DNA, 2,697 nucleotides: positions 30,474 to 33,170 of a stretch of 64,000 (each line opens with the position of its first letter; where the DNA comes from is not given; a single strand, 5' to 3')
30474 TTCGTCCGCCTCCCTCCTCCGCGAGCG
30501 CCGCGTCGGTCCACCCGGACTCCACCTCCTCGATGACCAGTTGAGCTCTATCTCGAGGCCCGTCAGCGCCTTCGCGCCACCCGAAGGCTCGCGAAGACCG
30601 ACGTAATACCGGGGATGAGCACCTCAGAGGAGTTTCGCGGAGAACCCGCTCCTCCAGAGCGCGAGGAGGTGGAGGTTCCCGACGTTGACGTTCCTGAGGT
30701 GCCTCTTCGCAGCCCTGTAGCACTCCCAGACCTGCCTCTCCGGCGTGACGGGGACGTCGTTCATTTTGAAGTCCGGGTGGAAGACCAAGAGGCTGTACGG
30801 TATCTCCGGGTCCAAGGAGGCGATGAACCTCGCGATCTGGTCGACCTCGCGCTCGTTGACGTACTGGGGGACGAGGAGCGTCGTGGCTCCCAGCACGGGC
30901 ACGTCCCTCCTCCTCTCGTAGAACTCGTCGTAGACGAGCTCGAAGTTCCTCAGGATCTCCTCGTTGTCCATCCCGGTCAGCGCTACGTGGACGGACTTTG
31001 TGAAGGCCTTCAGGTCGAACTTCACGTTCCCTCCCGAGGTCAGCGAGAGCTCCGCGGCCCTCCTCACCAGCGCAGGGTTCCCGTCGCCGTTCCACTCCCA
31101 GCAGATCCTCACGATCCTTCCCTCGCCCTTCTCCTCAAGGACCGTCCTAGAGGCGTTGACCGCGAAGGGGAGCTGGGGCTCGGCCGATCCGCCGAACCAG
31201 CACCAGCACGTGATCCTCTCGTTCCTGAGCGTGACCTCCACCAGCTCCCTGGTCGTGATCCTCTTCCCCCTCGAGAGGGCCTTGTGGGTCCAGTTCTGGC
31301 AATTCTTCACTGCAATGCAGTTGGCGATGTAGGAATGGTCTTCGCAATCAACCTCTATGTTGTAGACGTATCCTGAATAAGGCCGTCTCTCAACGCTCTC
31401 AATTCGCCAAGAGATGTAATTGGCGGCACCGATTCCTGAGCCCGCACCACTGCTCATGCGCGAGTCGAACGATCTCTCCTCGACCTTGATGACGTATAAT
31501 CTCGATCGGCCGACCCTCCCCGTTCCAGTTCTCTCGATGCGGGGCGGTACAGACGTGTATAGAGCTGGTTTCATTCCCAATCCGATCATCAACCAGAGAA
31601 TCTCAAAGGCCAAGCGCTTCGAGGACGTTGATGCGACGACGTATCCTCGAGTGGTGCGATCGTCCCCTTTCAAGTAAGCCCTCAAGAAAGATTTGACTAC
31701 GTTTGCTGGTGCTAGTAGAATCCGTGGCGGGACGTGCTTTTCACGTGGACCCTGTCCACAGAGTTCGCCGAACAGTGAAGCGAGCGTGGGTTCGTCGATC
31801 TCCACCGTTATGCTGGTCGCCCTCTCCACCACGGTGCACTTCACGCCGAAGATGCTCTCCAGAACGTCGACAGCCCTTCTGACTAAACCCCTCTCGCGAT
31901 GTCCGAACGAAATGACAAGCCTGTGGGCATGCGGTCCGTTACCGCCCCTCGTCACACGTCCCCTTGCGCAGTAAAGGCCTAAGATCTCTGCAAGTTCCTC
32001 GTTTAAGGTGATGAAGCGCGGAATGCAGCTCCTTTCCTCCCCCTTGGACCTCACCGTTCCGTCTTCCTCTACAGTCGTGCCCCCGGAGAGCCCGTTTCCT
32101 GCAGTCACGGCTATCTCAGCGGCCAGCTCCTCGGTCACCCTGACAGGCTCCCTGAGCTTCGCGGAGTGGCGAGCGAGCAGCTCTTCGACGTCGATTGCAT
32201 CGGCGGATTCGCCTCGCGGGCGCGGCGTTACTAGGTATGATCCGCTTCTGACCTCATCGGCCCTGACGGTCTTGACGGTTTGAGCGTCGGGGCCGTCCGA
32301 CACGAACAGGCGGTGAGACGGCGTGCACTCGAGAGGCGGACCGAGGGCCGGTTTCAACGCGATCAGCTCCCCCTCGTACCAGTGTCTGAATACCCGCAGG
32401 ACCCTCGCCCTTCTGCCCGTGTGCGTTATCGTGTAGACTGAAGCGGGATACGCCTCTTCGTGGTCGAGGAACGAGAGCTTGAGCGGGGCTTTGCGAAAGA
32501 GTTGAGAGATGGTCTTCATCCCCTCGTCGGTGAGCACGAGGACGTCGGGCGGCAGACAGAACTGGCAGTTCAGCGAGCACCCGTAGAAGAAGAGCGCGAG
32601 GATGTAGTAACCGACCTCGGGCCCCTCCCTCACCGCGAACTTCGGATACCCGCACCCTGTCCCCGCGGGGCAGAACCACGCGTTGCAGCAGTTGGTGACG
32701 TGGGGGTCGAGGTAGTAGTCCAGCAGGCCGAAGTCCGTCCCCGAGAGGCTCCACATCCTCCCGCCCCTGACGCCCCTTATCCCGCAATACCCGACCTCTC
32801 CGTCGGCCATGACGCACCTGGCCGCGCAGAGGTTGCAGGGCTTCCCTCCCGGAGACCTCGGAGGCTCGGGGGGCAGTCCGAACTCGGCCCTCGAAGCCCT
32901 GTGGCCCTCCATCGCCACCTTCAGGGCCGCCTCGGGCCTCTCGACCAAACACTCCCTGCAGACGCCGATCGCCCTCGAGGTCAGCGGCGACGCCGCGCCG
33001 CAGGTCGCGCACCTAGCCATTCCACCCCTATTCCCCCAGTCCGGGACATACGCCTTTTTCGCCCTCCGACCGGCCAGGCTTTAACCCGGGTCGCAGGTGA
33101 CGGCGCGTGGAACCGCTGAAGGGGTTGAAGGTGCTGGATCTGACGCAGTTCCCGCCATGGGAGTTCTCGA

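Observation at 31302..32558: Full-length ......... intein inserted inside the CX3CX2C iron-sulfur motif of a radical SAM enzyme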

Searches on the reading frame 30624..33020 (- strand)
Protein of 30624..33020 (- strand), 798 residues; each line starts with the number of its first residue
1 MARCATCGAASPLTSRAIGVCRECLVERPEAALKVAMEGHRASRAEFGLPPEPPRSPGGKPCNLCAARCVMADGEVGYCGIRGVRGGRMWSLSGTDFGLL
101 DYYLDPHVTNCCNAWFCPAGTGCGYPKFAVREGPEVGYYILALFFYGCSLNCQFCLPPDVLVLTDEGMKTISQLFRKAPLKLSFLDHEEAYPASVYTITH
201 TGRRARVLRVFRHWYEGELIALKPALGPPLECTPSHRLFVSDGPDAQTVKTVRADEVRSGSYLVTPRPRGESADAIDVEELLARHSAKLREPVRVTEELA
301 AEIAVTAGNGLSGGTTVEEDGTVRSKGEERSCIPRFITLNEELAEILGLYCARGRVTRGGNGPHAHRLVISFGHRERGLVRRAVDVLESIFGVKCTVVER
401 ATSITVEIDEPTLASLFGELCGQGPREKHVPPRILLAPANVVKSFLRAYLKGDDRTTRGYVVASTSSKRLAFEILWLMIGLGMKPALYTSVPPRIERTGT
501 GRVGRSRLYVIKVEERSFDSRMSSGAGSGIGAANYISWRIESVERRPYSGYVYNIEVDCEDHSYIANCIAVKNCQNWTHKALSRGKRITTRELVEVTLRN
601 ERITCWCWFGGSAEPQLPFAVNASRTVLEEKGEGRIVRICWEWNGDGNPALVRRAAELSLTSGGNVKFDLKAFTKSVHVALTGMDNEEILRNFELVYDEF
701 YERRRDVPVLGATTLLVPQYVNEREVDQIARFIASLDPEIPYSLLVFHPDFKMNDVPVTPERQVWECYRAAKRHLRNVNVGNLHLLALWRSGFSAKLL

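Call 4: search_protein_families(library=pfam, proteins=[window:30624-33020:-], max_evalue=1)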
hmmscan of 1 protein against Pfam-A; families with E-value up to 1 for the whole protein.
window:30624-33020:- (798 aa): 4 families
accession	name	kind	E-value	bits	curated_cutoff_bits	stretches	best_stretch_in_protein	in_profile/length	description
PF14890.11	Intein_splicing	-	3.1e-11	43.8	35.8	1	162-573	2-155/155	Intein splicing domain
PF04055.27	Radical_SAM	-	3.4e-08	34.3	29.5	1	574-733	14-166/166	Radical SAM superfamily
PF14528.11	LAGLIDADG_3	-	0.0034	18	22.5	0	441-499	2-63/82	LAGLIDADG-like domain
PF01079.26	Hint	-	0.22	11.5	29.7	1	220-279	68-130/213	Hint module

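Call 5: search_protein_families(library=ncbifam, proteins=[window:30624-33020:-], max_evalue=1)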
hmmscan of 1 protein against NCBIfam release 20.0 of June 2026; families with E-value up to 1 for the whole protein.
window:30624-33020:- (798 aa): 24 families
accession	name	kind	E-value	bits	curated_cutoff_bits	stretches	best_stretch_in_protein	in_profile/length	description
NF045703.1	rSAM_Tes_intein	exception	3.5e-13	48.3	1700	2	532-579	568-616/1040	tetraether lipid synthase Tes, intein-containing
TIGR04337.1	AmmeMemoSam_rS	hypoth_equivalog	1.1e-12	47.5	220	1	667-784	173-287/349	AmmeMemoRadiSam system radical SAM enzyme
TIGR04041.1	activase_YjjW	hypoth_equivalog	1.8e-11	44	250.2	1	567-750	71-241/276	YjjW family glycine radical enzyme activase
NF048010.1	SfplDhtActHpsHDes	equivalog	2.9e-10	39.4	430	1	665-748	185-264/298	(2S)-3-sulfopropanediol dehydratase activating enzyme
NF011287.0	PRK14698.1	equivalog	1.6e-08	33.1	1238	1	309-484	361-530/1017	V-type ATP synthase subunit A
NF011491.0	PRK14898.1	equivalog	5.3e-08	31.4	783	1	206-474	139-371/860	DNA-directed RNA polymerase subunit A''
NF011418.0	PRK14845.1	equivalog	1.6e-07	29.5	756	2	155-474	24-264/1049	translation initiation factor IF-2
TIGR01445.1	intein_Nterm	domain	3.9e-07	31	24.5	1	155-240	1-83/83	intein N-terminal splicing region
TIGR02494.1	PFLE_PFLC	subfamily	5.3e-06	25.9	174.35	1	668-748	180-255/293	glycyl-radical enzyme activating protein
TIGR04395.1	cutC_activ_rSAM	equivalog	2e-05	24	360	1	666-733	184-245/309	choline TMA-lyase-activating enzyme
NF003157.0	PRK04132.1-2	equivalog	4.1e-05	21.7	1103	1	338-483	167-307/864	replication factor C small subunit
TIGR02493.1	PFLA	equivalog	0.0001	21.8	231.75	1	132-184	12-61/235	pyruvate formate-lyase-activating protein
NF003159.0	PRK04132.1-4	equivalog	0.00014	20.1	999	1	328-484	162-307/852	replication factor C small subunit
NF011303.0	PRK14715.1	equivalog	0.0002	18.5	1585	1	330-479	1108-1253/1627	DNA-directed DNA polymerase II large subunit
NF033717.2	HPDL_rSAM_activ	equivalog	0.00042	19.7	420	2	668-737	187-252/311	4-hydroxyphenylacetate decarboxylase activase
TIGR01443.1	intein_Cterm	domain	0.0026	18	15.6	1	551-574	1-24/24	intein C-terminal splicing region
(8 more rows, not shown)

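Call 14: find_encoding_contigs(protein=window:30627-33020:-, flank=5000, max_places=5)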
Protein window:30627-33020:- (798 aa): 1 contig read that carries it; 1 place shown.
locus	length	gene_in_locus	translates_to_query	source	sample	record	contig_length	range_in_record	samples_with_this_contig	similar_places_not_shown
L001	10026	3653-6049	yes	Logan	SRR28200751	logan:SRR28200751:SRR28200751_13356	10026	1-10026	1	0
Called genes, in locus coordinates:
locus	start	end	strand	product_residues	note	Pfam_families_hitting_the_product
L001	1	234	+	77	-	?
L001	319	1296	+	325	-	PF01171:ATP_bind_3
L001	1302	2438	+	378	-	PF00465:Fe-ADH, PF13685:Fe-ADH_2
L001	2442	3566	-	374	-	PF02515:CoA_transf_3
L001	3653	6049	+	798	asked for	PF04055:Radical_SAM (faint), PF14890:Intein_splicing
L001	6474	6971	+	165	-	PF03551:PadR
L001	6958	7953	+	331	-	PF00005:ABC_tran, PF13304:AAA_21, PF13732:DrrA1-3_C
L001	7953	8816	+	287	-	PF01061:ABC2_membrane, PF12679:ABC2_membrane_2 (weak), PF12698:ABC2_membrane_3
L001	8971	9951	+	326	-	PF04041:Glyco_hydro_130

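Call 40: find_related_loci(query=window:30624-33020:-, collection=genome_contigs, flank=4000)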
Query window:30624-33020:- (798 aa) in genome_contigs; peptide patterns used: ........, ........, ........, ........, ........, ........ (x = any residue, [..] = any of these).
298 stretches matched a pattern; 151 encode a relative of the query (tblastn E <= 1e-3); the best 80 are kept; 80 distinct loci.
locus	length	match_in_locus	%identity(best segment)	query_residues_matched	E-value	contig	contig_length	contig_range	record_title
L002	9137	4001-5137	81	1-798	1e-137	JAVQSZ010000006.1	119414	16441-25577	MAG: Nitrososphaerota archaeon isolate SKYBB_hs_bin131 NODE_6_length_119414_cov_1135.227758, whole genome shotgun sequen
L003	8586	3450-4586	72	1-798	1e-120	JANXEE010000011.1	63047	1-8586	MAG: Candidatus Calditenuaceae archaeon isolate SKYB46 k141_12897, whole genome shotgun sequence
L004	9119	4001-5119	69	1-792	5e-112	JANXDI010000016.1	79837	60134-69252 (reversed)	MAG: Candidatus Calditenuaceae archaeon isolate SKYB103 k141_478870, whole genome shotgun sequence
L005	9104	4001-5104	67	1-788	9e-107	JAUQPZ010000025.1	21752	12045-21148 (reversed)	MAG: Thermoproteota archaeon isolate JZ-3.bins.124.201901 NODE_1913_length_21752_cov_1.560462, whole genome shotgun sequ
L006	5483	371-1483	67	1-791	2e-106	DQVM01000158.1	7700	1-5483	MAG TPA_asm: Candidatus Caldarchaeum subterraneum isolate SZUA-1515 k95_256924, whole genome shotgun sequence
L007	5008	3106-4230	64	1-794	8e-107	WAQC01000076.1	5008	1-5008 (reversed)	MAG: Candidatus Pelearchaeum sp. isolate S146_89_esom k151_433083, whole genome shotgun sequence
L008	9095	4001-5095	65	4-787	1e-103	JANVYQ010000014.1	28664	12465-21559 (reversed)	MAG: Candidatus Pelearchaeum maunauluense isolate 146_bin.21 NODE_687_length_28664_cov_5.358030, whole genome shotgun se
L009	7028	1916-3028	63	4-793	1e-101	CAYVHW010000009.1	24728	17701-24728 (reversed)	MAG TPA_asm: uncultured Nitrososphaeria archaeon isolate binchicken_co6_540 genome assembly, contig: NODE_1795_length_24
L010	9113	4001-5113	62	4-793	3e-101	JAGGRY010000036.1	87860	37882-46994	MAG: Thaumarchaeota archaeon isolate AUK008 PB_MANV_008_c_000000000002, whole genome shotgun sequence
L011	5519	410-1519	66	1-792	2e-100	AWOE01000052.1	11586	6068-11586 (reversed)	Candidatus Calditenuaceae archaeon JGI OTU-1 pSL4COM1_contig_65_0.52, whole genome shotgun sequence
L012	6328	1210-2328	62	3-794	4e-100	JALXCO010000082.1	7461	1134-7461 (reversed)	MAG: Desulfurococcales archaeon isolate T2_metabat2_scaf2bin.174 T2_NODE_16089_length_7461_cov_2.266430, whole genome sh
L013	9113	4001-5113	62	4-793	2e-99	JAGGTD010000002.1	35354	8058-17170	MAG: Thaumarchaeota archaeon isolate AUK039 PB_MANV_039_c_000000000048, whole genome shotgun sequence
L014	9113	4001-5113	73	1-793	1e-98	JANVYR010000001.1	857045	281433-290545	MAG: Candidatus Calditenuis fumarioli isolate 146_bin.25 NODE_2_length_857045_cov_24.061639, whole genome shotgun sequen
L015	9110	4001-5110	60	1-790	5e-91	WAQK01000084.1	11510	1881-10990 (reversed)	MAG: Pyrodictiaceae archaeon isolate S146_92_esom k151_613209, whole genome shotgun sequence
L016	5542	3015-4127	66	1-791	2e-88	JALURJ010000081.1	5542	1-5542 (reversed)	MAG: Desulfurococcales archaeon isolate S146_metabat2_scaf2bin.046 S146_NODE_16078_length_5542_cov_3.084949, whole genom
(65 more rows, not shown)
